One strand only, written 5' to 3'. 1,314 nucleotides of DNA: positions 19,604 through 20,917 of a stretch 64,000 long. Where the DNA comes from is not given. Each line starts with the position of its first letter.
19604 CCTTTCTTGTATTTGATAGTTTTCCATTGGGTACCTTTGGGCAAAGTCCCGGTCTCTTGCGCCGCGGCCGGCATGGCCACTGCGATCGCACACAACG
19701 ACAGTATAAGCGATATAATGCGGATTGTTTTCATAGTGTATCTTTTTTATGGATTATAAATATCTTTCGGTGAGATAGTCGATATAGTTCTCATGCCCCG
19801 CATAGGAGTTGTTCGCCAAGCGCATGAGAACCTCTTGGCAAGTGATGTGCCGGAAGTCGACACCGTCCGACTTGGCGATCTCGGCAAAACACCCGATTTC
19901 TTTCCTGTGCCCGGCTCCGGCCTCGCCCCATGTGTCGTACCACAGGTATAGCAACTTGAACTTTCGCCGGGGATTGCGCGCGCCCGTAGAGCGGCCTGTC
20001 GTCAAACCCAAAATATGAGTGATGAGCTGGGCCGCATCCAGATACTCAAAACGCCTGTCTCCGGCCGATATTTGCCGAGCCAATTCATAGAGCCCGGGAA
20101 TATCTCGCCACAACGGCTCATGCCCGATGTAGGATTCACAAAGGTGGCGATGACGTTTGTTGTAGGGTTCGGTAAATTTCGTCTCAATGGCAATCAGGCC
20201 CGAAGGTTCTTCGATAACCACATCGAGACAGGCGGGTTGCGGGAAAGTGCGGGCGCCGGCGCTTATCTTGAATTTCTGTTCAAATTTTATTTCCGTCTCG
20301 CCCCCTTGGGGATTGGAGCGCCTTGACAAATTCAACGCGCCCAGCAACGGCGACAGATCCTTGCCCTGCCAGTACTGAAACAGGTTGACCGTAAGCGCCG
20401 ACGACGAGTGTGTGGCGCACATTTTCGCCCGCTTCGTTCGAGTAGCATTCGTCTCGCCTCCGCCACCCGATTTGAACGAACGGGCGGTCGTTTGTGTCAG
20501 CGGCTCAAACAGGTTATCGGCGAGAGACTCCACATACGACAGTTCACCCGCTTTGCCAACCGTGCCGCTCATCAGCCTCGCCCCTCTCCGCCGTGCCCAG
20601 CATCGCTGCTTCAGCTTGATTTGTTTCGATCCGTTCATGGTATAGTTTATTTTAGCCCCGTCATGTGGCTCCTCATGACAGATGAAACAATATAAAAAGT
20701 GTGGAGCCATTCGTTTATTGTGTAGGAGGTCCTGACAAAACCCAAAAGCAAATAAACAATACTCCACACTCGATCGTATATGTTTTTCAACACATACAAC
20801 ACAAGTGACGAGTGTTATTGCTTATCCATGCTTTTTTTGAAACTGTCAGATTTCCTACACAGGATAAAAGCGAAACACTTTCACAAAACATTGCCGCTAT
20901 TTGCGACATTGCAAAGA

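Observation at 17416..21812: Unassigned hairpin-repeat family: at least 11 strand-asymmetric, mostly GNRA-looped hairpins in two opposed tandem arrays flanking a two-gene cassette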

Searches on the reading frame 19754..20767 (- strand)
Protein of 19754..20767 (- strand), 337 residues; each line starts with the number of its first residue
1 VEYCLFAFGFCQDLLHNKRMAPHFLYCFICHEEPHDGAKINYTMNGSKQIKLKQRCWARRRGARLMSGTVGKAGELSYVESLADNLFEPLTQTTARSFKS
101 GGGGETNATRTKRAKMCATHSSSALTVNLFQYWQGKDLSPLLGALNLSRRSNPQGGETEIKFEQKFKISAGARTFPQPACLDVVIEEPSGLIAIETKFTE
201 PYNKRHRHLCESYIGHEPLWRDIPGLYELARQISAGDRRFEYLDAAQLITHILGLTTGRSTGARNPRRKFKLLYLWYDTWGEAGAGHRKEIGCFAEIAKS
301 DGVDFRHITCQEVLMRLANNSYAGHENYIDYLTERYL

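Call 7: search_protein_families(library=pfam, proteins=[window:19754-20767:-], max_evalue=0.01)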
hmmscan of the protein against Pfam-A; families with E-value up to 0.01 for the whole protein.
window:19754-20767:- (337 aa): 2 families
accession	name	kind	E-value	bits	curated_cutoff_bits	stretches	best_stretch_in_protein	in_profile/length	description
PF22558.3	REase-ARP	-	5.4e-16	59.4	27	1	54-337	4-270/270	Restriction Endonuclease associating with ARP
PF20796.3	PDDEXK_13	-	0.00051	19.9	27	1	188-337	158-289/290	PD-(D/E)XK nuclease superfamily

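Call 8: search_protein_families(library=ncbifam, proteins=[window:19754-20767:-], max_evalue=0.01)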
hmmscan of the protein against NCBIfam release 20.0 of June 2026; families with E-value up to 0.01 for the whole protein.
window:19754-20767:- (337 aa): 0 families

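Call 13: find_encoding_contigs(protein=window:19754-20767:-, flank=10000, max_places=10)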
Protein window:19754-20767:- (337 aa): no gene with exactly this product is on record in the collection.

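Call 34: find_homologous_proteins(query=window:19757-20638:-, max_evalue=0.00001)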
Query window:19757-20638:- (294 aa): 312 proteins with E <= 0.00001 among 1845 candidates; the best 120 are listed.
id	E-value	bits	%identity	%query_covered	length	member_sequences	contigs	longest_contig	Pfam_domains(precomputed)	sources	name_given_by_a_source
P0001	4.7e-199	678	100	100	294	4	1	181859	PF22558.4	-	-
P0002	6.3e-199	678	100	100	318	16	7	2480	PF22558.4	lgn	-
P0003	3.5e-95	337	53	100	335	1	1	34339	PF22558.4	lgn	-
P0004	1.4e-93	332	54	100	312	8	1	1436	PF22558.4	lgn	-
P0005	9.0e-93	329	54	100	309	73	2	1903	PF22558.4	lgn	-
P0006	1.7e-88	315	54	100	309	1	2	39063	PF22558.4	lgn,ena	-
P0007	7.3e-88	313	52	100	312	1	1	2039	PF22558.4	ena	-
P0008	1.9e-85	305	49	100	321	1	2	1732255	PF22558.4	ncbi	-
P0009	1.8e-84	302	50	100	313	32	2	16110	PF22558.4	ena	-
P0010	1.5e-83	299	47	100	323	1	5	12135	PF22558.4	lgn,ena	-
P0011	1.9e-83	299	50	100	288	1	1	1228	PF22558.4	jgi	jgi:hypothetical protein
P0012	2.8e-83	298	48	100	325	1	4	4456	PF22558.4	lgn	-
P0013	2.9e-83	298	47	100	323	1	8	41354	PF22558.4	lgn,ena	-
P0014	3.2e-83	298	47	100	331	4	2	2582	PF22558.4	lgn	-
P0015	1.8e-82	295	47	100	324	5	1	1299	PF22558.4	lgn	-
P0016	1.8e-82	295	47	100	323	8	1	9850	PF22558.4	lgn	-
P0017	1.9e-82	295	47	100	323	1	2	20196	PF22558.4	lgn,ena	-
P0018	2.1e-82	295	50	100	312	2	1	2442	PF22558.4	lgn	-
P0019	3.2e-82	294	49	100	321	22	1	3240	PF22558.4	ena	-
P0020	3.6e-82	294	50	100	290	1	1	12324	PF22558.4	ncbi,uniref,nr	ncbi:hypothetical protein D0T49_12690 [Paludibacter sp. 221]|uniref:PGN_0703 family putative restric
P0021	4.2e-82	294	48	100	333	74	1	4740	PF22558.4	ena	-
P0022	4.3e-82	294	50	100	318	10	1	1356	PF22558.4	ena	-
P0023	7.2e-82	293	49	100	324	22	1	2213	PF22558.4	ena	-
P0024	8.0e-82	293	48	100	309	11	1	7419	PF22558.4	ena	-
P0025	8.0e-82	293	48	100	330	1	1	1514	PF22558.4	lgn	-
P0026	1.0e-81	293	47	100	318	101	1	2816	PF22558.4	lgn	-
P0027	1.4e-81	292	48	100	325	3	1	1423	PF22558.4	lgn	-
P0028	2.1e-81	292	47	100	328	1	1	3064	PF22558.4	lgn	-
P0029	3.2e-81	291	49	100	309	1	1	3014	PF22558.4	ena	-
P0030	3.8e-81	291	49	100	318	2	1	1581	PF22558.4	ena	-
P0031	4.2e-81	291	48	100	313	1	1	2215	PF22558.4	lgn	-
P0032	9.1e-81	290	47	100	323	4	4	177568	PF22558.4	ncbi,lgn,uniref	ncbi:PGN_0703 family putative restriction endonuclease [Bacteroides thetaiotaomicron]|uniref:PGN_070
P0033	9.5e-81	290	50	100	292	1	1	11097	PF20796.4,PF22558.4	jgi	jgi:hypothetical protein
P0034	9.8e-81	290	48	100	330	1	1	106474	PF22558.4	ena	-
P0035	3.8e-80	288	49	100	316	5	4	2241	PF22558.4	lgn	-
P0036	4.3e-80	287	48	100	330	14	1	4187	PF22558.4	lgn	-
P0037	5.1e-80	287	50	100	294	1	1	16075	PF22558.4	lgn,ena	-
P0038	8.4e-80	287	47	100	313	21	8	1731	PF22558.4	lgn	-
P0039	9.3e-80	286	48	100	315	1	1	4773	PF22558.4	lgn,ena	-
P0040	1.3e-79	286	49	100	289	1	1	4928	PF22558.4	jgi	-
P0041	1.4e-79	286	49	100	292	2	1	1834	PF22558.4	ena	-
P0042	1.4e-79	286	46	100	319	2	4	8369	PF22558.4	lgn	-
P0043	2.1e-79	285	47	100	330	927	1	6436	PF22558.4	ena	-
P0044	2.1e-79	285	47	100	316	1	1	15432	PF22558.4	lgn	-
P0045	2.9e-79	285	48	100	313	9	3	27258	PF22558.4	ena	-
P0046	3.6e-79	284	48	100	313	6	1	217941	PF22558.4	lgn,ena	-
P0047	4.3e-79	284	50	100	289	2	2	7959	PF22558.4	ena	-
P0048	5.8e-79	284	47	100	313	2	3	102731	PF22558.4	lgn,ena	-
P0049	7.9e-79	283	52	100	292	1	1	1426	PF20796.4,PF22558.4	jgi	jgi:hypothetical protein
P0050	1.1e-78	283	47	100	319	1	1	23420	PF22558.4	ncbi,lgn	-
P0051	2.4e-78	282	50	100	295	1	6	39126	PF22558.4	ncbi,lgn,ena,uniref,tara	ncbi:PGN_0703 family putative restriction endonuclease [Yeosuana marina]|uniref:PGN_0703 family puta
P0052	2.7e-78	282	50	100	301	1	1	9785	PF22558.4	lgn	-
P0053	3.2e-78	281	48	100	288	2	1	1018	PF22558.4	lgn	-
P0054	4.2e-78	281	47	98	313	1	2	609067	PF22558.4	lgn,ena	-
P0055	6.0e-78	280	49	100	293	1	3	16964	PF20796.4,PF22558.4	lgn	-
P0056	6.9e-78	280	49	100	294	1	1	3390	PF22558.4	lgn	-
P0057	7.3e-78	280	47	100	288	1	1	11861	PF22558.4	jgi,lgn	jgi:hypothetical protein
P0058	9.5e-78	280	51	100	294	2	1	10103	PF22558.4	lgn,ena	-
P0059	1.1e-77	280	48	100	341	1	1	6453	PF22558.4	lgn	-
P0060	4.3e-77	278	47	100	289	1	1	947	PF22558.4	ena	-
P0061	5.1e-77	277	49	100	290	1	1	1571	PF22558.4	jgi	jgi:hypothetical protein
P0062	7.1e-77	277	47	100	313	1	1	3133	PF22558.4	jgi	-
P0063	1.0e-76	276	47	100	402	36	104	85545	PF22558.4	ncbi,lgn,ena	-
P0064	1.2e-76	276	49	100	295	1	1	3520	PF22558.4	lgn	-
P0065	1.4e-76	276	44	100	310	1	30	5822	PF22558.4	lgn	-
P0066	2.1e-76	275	46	100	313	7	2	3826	PF22558.4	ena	-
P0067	2.2e-76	275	49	100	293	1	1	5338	PF20796.4,PF22558.4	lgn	-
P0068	2.7e-76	275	46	100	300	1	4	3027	PF22558.4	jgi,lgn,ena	jgi:hypothetical protein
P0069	3.9e-76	274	49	100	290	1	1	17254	PF20796.4,PF22558.4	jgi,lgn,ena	-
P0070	3.9e-76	274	46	100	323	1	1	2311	PF22558.4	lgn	-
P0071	4.2e-76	274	49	100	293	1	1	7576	PF20796.4,PF22558.4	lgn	-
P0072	5.4e-76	274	46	100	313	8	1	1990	PF22558.4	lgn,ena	-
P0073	5.7e-76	274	48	100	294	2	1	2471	PF22558.4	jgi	-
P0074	5.9e-76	274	46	100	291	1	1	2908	PF22558.4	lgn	-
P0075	6.5e-76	274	48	100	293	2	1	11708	PF20796.4,PF22558.4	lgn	-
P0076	6.5e-76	274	49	100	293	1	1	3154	PF22558.4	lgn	-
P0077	7.8e-76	273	48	100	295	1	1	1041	PF20796.4,PF22558.4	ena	-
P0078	8.8e-76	273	47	100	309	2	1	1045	PF22558.4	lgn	-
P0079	1.1e-75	273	49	100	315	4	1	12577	PF22558.4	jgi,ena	-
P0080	1.1e-75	273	49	100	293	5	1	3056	PF22558.4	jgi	jgi:hypothetical protein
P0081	1.6e-75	272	47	100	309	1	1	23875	PF22558.4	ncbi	-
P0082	1.6e-75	272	46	100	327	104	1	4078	PF22558.4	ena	-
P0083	1.6e-75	272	50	100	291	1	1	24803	PF20796.4,PF22558.4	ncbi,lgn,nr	ncbi:MAG: hypothetical protein CFE24_15270 [Flavobacterium sp. BFFFF2]|nr:MAG: hypothetical protein 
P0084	2.1e-75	272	47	100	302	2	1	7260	PF22558.4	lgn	-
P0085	4.3e-75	271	50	95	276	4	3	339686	PF22558.4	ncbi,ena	-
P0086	5.5e-75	271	48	100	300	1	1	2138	PF22558.4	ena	-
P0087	6.7e-75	270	46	100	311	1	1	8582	PF22558.4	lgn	-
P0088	7.3e-75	270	47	100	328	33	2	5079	PF22558.4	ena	-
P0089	9.4e-75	270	47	100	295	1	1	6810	PF22558.4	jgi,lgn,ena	-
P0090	9.4e-75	270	48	100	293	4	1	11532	PF20796.4,PF22558.4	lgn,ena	-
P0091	1.2e-74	270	47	100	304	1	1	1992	PF22558.4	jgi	jgi:hypothetical protein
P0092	1.3e-74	269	49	100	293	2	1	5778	PF20796.4,PF22558.4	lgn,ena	-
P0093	1.7e-74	269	47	100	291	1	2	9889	PF22558.4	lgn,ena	-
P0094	3.4e-74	268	47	100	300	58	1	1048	PF22558.4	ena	-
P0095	5.6e-74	267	48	100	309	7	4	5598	PF22558.4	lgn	-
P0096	7.3e-74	267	45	100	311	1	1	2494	PF22558.4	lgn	-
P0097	9.3e-74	267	47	100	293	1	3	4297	PF22558.4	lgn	-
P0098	1.8e-73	266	47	100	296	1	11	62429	PF22558.4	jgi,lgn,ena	-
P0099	3.0e-73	265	46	100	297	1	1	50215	PF22558.4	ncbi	-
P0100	1.3e-72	263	48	100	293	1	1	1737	PF22558.4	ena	-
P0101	2.2e-72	262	46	100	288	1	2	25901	PF22558.4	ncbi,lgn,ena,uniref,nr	ncbi:PGN_0703 family putative restriction endonuclease [Flavobacterium solisilvae]|uniref:Restrictio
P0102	3.6e-72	261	45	100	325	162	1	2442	PF22558.4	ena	-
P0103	4.4e-72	261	46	100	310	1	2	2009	PF22558.4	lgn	-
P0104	6.7e-72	261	47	100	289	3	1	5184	PF20796.4,PF22558.4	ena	-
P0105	1.2e-71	260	45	100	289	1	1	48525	PF20796.4,PF22558.4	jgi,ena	-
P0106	1.2e-71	260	44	100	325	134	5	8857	PF22558.4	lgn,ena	-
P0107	1.4e-71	260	44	100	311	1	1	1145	PF22558.4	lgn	-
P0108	2.1e-71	259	46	100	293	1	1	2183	PF22558.4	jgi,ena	-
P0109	2.3e-71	259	45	100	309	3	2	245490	PF22558.4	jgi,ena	-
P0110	4.6e-71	258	45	100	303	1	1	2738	PF22558.4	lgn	-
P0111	5.1e-71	258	46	100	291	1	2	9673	PF22558.4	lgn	-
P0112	7.1e-71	257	51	89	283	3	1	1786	PF22558.4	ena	-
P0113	8.2e-71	257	45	100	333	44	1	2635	PF22558.4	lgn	-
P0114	1.2e-70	256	46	100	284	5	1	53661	PF22558.4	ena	-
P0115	1.3e-70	256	46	100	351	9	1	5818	PF22558.4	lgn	-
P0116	1.4e-70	256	46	100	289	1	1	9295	PF22558.4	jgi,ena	-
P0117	3.1e-69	252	47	100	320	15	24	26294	PF22558.4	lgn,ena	-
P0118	8.6e-69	250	46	100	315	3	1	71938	PF22558.4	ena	-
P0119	1.5e-68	250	44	100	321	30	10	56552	PF22558.4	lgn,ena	-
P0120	1.9e-68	249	46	100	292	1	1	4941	PF22558.4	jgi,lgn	jgi:hypothetical protein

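Call 35: find_encoding_contigs(protein=P0003, flank=6000, max_places=3)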
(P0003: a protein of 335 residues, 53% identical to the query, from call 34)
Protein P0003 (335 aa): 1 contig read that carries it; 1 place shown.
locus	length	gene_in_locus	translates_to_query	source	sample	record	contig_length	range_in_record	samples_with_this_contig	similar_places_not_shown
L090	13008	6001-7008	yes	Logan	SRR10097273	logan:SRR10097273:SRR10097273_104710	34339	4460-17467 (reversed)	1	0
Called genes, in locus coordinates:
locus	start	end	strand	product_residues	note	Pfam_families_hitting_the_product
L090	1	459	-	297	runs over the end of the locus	PF03279:Lip_A_acyltrans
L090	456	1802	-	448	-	PF00919:UPF0004, PF04055:Radical_SAM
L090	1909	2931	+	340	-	PF02608:Bmp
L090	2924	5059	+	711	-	PF13458:Peripla_BP_6, PF01650:Peptidase_C13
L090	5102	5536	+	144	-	-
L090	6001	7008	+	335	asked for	PF22558:REase-ARP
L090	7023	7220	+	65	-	PF13248:Zn_ribbon_3 (weak), PF13240:Zn_Ribbon_1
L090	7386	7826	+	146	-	-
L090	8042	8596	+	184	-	PF07883:Cupin_2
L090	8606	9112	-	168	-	-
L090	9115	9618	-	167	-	PF00149:Metallophos (faint), PF12850:Metallophos_2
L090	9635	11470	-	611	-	PF09087:Cyc-maltodext_N, PF00128:Alpha-amylase, PF10438:Cyc-maltodext_C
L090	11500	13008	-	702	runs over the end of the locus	-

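Call 36: find_encoding_contigs(protein=P0008, flank=6000, max_places=3)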
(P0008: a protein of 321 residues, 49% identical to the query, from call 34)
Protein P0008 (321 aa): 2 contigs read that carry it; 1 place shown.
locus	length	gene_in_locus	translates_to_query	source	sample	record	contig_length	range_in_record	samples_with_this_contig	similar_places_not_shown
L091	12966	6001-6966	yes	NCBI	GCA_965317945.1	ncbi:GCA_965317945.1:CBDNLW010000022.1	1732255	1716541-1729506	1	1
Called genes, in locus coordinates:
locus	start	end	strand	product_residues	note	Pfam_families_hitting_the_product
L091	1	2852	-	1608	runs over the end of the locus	PF00270:DEAD, PF04851:ResIII (weak), PF00271:Helicase_C, PF00580:UvrD-helicase, PF13245:AAA_19, PF00580:UvrD-helicase, PF13361:UvrD_C, PF13538:UvrD_C_2, +6 more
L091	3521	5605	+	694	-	-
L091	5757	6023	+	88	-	-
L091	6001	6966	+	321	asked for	PF22558:REase-ARP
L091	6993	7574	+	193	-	-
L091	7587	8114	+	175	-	-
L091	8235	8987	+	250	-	-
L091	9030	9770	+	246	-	-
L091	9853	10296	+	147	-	-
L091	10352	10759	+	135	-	-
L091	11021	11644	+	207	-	PF00881:Nitroreductase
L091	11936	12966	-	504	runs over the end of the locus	PF00999:Na_H_Exchanger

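Call 37: find_encoding_contigs(protein=P0032, flank=6000, max_places=3)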
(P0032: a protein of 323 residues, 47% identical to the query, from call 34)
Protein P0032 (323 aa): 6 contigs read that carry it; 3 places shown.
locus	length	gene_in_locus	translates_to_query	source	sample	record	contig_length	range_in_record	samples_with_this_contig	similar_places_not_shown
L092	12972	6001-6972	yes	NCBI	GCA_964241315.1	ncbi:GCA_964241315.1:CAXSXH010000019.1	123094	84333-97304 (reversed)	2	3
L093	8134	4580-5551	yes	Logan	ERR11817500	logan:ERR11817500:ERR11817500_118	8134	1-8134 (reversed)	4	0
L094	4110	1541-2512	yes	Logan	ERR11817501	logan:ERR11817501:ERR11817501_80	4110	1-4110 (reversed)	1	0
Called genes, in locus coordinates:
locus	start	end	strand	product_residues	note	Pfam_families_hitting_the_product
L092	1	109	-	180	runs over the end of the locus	PF00293:NUDIX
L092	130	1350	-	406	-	PF02547:Queuosine_synth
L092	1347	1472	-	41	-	-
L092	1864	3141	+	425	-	PF17293:Arm-DNA-bind_5, PF13102:Phage_int_SAM_5, PF00589:Phage_integrase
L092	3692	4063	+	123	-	PF05930:Phage_AlpA (faint), PF12728:HTH_17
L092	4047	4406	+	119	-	PF19808:DUF6291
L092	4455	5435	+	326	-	PF08800:BT4734-like_N, PF08707:PriCT_2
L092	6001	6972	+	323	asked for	PF22558:REase-ARP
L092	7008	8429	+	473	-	-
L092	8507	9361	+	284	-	-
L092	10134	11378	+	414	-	PF17293:Arm-DNA-bind_5, PF13102:Phage_int_SAM_5, PF00589:Phage_integrase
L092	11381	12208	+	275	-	PF12728:HTH_17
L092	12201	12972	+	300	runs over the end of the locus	PF05144:Phage_CRI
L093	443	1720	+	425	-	PF17293:Arm-DNA-bind_5, PF13102:Phage_int_SAM_5, PF00589:Phage_integrase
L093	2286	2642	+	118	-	PF05930:Phage_AlpA (faint), PF12728:HTH_17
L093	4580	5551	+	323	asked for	PF22558:REase-ARP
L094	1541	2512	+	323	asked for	PF22558:REase-ARP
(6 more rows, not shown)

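Call 39: find_encoding_contigs(protein=P0002, flank=10000, max_places=8)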
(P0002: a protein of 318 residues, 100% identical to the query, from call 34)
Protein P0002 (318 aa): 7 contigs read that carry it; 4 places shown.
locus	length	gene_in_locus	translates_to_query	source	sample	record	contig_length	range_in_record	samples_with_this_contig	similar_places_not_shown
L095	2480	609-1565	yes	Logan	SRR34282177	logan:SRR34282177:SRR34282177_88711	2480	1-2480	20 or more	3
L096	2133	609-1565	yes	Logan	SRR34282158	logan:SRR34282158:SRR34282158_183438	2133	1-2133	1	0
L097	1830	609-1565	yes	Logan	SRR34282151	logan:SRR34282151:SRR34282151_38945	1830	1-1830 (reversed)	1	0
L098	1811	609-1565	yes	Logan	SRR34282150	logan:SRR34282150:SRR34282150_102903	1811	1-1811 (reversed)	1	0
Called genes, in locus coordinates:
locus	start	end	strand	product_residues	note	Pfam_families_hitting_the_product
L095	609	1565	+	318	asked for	PF22558:REase-ARP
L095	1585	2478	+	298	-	?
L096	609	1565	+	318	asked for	PF22558:REase-ARP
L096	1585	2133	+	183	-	?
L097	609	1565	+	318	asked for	PF22558:REase-ARP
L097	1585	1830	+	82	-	?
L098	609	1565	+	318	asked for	PF22558:REase-ARP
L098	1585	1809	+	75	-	?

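Call 56: find_encoding_contigs(protein=P0001, flank=10000, max_places=5)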
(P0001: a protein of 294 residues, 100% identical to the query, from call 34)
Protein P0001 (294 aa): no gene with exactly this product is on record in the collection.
